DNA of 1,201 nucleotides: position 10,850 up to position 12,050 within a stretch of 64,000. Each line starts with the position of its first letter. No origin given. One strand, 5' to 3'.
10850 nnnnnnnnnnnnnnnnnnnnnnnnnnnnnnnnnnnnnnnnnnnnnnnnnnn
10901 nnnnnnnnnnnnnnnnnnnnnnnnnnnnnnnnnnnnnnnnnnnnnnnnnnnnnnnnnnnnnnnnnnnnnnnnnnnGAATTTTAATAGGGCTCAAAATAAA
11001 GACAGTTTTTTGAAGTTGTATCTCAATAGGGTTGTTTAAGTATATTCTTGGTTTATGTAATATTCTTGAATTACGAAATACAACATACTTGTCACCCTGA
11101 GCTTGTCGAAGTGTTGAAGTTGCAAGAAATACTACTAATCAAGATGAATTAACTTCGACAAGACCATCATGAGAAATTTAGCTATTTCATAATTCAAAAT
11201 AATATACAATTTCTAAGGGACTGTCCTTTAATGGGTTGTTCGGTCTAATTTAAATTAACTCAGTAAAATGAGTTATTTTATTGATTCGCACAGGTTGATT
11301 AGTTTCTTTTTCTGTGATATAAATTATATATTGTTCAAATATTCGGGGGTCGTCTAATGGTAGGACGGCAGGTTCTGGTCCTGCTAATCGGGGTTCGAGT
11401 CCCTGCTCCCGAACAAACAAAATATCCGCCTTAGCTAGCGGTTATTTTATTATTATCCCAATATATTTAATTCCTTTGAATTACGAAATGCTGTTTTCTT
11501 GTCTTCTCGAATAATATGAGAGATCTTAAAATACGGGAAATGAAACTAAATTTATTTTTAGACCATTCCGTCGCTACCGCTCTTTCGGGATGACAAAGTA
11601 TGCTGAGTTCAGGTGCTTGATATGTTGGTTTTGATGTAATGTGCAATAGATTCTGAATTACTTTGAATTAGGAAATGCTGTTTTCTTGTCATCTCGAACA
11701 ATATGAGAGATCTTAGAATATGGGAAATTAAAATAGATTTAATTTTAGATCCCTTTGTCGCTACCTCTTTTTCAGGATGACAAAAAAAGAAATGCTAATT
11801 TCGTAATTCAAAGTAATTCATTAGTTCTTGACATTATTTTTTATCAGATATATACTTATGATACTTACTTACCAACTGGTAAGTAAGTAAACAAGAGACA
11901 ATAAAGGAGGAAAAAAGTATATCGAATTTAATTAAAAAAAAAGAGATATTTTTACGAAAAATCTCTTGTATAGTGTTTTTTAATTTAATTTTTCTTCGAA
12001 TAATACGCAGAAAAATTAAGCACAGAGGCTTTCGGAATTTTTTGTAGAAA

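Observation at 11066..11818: MITE family with conserved 14-21-bp terminal inverted repeats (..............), six copies in the window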

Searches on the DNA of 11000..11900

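Call 16: search_rna_families(source=window, start=11000, end=11900, threshold=evalue, max_evalue=10)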
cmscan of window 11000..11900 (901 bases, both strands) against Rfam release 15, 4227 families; matches with E-value up to 10: 13.
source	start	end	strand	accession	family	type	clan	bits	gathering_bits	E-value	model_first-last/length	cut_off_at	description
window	11343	11413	+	RF00005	tRNA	Gene; tRNA;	CL00001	56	29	3.2e-11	1-71/71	no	tRNA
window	11653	11821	-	RF04205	MIR2606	Gene; miRNA;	-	23.6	139.7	0.68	1-165/165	no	MIR2606 microRNA precursor family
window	11653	11821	+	RF04205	MIR2606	Gene; miRNA;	-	22.1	139.7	1.5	1-165/165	no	MIR2606 microRNA precursor family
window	11204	11286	+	RF02077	STnc220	Gene; sRNA;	-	21.6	60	0.6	1-79/79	no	Salmonella enterica sRNA STnc220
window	11500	11595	+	RF00575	SNORD70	Gene; snRNA; snoRNA; CD-box;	-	18.4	50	9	1-89/89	no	Small nucleolar RNA SNORD70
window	11386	11454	-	RF02351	psRNA14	Gene; sRNA;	-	17.1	60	7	1-84/84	no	Proteobacteria sRNA psRNA14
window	11862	11892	+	RF04010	mir-3003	Gene; miRNA;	-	17.1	70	7.4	24-56/76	no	mir-3003 microRNA precursor family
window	11813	11899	-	RF01005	MIR530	Gene; miRNA;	-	16.8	85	2.9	43-135/172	no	MIR530 microRNA precursor family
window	11389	11405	+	RF01684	mascRNA-menRNA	Gene;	-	16.3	42.5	2.9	33-49/56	no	MALAT1-associated small cytoplasmic RNA/MEN beta RNA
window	11092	11172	-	RF02901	AaHKsRNA41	Gene; sRNA;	-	14.5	97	1.2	9-94/187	no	Aggregatibacter sRNA 41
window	11090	11229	+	RF02901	AaHKsRNA41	Gene; sRNA;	-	14.5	97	1.2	1-187/187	no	Aggregatibacter sRNA 41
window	11386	11448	+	RF01394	isrK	Gene; sRNA;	-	14.2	50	2.4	1-77/77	no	isrK Hfq binding RNA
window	11078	11301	-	RF02577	tsr24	Gene; sRNA;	-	11.7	50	6.2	1-238/238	no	S. aureus tsr24 small RNA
